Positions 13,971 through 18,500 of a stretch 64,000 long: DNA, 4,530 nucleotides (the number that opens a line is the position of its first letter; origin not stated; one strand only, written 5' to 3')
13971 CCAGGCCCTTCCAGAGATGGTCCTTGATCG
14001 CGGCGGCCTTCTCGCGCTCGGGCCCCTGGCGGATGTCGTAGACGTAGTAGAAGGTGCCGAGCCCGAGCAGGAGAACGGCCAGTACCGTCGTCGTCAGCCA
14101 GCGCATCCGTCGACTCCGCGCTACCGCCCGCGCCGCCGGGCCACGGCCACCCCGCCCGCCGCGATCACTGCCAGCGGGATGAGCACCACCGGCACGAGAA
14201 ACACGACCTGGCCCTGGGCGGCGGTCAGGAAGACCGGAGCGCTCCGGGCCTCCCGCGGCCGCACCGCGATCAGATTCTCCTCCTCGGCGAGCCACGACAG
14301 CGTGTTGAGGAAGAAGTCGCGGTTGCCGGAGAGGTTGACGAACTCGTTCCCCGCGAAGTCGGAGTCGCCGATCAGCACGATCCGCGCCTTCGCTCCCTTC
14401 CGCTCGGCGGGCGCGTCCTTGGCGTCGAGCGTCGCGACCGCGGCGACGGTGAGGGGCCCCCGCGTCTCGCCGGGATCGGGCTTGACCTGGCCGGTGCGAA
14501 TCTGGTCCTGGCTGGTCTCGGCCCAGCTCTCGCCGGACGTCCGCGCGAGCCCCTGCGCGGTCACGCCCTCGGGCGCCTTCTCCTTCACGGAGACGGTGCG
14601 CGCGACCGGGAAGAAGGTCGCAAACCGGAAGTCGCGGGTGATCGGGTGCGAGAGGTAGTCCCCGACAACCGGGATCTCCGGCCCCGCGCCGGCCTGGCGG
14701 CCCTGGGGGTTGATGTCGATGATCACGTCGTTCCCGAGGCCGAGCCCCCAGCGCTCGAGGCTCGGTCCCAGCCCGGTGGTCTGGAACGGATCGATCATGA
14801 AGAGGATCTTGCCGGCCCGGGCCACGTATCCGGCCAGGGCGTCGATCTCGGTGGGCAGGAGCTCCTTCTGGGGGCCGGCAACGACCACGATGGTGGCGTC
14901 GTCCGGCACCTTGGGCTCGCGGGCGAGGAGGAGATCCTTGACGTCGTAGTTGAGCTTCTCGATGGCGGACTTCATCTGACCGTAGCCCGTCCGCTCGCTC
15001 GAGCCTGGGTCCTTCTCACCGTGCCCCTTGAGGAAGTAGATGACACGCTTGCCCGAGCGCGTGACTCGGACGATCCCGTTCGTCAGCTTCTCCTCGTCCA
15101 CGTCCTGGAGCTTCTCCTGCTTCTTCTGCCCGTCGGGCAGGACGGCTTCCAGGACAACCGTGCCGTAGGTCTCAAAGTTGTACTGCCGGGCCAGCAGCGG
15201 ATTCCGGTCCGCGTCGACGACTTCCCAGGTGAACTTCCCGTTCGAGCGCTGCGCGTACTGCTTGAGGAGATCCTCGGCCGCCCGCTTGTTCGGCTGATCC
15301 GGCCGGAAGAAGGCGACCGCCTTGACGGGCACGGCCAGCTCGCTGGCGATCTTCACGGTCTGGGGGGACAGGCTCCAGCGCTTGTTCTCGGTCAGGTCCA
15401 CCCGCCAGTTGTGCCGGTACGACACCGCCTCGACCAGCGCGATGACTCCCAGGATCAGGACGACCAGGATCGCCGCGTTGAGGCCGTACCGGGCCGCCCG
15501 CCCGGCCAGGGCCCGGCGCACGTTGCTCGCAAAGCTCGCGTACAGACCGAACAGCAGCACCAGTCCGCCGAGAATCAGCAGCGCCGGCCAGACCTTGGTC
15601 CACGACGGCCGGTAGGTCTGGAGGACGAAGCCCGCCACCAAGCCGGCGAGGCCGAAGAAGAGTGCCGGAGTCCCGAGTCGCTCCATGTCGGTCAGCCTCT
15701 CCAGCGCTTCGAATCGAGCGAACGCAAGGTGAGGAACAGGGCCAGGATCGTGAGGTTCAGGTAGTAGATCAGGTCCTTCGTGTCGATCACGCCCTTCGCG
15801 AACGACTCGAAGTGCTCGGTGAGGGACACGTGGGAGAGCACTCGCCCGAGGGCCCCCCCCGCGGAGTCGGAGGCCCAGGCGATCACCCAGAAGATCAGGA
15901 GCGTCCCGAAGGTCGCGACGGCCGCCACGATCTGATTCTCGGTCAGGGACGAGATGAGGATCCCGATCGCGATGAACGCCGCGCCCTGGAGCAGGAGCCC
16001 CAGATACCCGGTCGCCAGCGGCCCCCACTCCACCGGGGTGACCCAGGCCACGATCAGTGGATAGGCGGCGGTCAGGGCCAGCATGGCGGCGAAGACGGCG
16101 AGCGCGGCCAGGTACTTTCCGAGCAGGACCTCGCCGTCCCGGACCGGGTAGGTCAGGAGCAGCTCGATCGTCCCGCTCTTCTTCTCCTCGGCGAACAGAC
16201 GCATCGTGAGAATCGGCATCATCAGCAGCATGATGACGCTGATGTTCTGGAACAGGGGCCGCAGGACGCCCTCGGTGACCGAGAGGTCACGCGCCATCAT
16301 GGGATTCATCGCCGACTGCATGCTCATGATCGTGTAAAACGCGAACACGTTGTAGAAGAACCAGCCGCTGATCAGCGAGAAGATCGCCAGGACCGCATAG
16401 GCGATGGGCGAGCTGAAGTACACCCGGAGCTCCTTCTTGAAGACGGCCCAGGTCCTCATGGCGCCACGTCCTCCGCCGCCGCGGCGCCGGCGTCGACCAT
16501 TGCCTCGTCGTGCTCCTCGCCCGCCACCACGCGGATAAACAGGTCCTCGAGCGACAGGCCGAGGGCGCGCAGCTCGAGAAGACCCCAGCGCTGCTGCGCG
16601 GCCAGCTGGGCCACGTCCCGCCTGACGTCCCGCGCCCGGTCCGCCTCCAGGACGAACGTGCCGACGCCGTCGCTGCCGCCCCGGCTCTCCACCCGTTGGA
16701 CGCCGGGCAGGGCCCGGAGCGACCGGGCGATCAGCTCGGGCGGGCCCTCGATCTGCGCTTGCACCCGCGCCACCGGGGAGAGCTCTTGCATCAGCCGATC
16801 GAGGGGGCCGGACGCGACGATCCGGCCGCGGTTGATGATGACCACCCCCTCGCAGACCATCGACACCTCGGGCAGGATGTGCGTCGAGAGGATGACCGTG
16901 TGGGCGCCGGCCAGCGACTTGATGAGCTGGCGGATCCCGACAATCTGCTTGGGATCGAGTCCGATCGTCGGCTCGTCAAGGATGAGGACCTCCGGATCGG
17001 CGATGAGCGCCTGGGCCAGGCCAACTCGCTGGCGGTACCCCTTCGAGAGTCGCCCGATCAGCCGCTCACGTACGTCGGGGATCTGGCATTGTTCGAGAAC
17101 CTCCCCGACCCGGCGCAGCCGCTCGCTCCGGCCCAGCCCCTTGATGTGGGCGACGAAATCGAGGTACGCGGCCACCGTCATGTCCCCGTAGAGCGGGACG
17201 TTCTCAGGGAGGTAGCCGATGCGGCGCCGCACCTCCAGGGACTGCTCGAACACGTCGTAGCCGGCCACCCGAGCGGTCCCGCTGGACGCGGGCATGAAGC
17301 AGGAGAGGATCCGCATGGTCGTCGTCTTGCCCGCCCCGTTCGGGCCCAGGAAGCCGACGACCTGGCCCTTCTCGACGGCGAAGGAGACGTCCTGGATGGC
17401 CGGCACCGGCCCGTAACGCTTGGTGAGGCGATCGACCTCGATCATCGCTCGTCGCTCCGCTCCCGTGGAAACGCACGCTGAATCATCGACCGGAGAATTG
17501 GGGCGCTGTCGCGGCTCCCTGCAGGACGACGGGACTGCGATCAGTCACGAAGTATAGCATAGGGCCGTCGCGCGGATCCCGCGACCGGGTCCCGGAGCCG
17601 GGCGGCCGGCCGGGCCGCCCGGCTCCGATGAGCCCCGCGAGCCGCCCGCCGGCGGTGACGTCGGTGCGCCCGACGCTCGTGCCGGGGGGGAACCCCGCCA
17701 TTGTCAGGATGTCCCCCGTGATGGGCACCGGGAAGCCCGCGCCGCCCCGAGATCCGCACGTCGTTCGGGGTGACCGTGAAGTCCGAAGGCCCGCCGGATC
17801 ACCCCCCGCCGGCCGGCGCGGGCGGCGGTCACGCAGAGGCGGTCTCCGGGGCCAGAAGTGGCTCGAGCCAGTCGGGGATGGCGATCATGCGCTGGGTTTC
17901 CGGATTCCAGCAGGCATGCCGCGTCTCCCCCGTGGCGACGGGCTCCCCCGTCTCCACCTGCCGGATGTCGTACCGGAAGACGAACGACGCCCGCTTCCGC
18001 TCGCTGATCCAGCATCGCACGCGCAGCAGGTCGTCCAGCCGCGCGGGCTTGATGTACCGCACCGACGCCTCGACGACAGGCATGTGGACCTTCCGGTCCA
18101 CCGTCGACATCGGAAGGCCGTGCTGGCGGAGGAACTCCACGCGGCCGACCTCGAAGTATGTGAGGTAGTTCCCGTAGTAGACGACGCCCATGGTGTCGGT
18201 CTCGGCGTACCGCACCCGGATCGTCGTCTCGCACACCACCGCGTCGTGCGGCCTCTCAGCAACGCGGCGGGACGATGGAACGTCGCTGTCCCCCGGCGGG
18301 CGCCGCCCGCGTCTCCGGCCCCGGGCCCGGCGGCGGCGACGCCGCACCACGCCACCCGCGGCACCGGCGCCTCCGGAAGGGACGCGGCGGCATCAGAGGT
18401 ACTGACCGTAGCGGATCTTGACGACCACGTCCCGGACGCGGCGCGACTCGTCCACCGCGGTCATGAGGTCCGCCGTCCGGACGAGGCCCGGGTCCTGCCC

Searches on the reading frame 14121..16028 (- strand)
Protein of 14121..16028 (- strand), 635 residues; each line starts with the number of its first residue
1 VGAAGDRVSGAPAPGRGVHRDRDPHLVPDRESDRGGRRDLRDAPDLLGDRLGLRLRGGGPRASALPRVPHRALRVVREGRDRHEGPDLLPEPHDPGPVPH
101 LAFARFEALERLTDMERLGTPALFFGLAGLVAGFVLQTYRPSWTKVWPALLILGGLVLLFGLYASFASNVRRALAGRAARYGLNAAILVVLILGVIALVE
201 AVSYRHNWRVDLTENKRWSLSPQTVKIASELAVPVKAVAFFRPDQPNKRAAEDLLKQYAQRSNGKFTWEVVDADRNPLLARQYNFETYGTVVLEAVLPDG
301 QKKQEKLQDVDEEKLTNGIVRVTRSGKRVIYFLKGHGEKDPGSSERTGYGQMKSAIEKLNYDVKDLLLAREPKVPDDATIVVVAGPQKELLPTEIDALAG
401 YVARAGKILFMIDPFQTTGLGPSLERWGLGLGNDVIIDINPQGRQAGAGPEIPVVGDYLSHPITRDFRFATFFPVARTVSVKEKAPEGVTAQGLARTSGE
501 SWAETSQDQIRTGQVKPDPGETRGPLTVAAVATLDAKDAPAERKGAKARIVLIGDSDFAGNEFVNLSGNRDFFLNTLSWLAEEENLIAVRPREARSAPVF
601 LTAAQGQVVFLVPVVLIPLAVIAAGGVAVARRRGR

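Call 18: search_protein_families(library=pfam, proteins=[window:14121-16028:-], max_evalue=0.001)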
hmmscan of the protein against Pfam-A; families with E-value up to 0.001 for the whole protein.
window:14121-16028:- (635 aa): 3 families
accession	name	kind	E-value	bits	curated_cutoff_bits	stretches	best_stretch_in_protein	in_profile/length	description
PF09822.16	ABC_transp_aux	-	2.7e-32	112.6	34.7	1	327-575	1-287/288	ABC-type uncharacterized transport system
PF23357.1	DUF7088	-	1.3e-10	41.8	27.8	1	214-284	1-76/105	Domain of unknown function (DUF7088)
PF14258.12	DUF4350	-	7.1e-06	26.9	30.4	1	343-577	3-181/181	Domain of unknown function (DUF4350)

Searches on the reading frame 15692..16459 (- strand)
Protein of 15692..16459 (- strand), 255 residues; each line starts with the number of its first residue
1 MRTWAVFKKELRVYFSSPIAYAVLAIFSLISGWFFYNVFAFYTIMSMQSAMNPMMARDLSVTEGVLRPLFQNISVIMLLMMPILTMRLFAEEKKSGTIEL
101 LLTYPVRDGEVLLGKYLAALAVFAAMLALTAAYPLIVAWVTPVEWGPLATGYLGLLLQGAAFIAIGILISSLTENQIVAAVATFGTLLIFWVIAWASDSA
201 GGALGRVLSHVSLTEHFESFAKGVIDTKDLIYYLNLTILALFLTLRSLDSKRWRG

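Call 18: search_protein_families(library=pfam, proteins=[window:15692-16459:-], max_evalue=0.001)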
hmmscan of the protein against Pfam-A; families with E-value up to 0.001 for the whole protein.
window:15692-16459:- (255 aa): 5 families
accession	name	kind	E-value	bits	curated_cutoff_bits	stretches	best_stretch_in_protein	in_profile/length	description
PF12679.13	ABC2_membrane_2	-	1.4e-16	61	27.2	1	4-193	1-198/283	ABC-2 family transporter protein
PF12698.13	ABC2_membrane_3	-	1.1e-11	45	31.6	1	73-194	167-289/347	ABC-2 family transporter protein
PF13346.12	ABC2_membrane_5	-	1.1e-09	38.6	25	1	71-246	36-195/205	ABC-2 family transporter protein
PF01061.29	ABC2_membrane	-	4.3e-07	30.1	26.9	1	3-190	3-173/211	ABC-2 type transporter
PF12730.13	ABC2_membrane_4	-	5.5e-07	30.2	27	1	38-184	27-173/179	ABC-2 family transporter protein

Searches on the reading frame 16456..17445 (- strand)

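Call 18: search_protein_families(library=pfam, proteins=[window:16456-17445:-], max_evalue=0.001)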
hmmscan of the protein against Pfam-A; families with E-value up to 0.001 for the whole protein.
window:16456-17445:- (329 aa): 2 families
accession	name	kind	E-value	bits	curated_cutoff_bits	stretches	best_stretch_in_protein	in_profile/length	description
PF00005.33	ABC_tran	-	1.9e-29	103.4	25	1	18-160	2-136/137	ABC transporter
PF13304.12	AAA_21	-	3e-13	50.9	27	1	116-192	221-300/304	AAA domain, putative AbiEii toxin, Type IV TA system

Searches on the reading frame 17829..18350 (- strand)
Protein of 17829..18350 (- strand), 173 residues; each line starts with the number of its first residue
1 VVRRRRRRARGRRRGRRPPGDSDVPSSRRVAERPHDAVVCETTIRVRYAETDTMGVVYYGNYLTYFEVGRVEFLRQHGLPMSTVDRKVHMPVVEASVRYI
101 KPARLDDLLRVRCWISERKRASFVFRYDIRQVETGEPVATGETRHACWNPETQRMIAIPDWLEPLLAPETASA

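Call 18: search_protein_families(library=pfam, proteins=[window:17829-18350:-], max_evalue=0.001)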
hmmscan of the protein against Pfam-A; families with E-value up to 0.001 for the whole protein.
window:17829-18350:- (173 aa): 2 families
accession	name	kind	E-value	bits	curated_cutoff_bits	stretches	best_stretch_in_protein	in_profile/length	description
PF13279.12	4HBT_2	-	3.1e-19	70.1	25.5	1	46-162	1-118/122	Thioesterase-like superfamily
PF03061.28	4HBT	-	5.6e-18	65.5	20.6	1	54-136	1-77/79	Thioesterase superfamily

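Call 83: search_protein_families(library=padloc, proteins=[window:17829-18350:-], max_evalue=0.001)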
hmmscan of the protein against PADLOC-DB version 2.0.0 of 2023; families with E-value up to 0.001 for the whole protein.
window:17829-18350:- (173 aa): 0 families
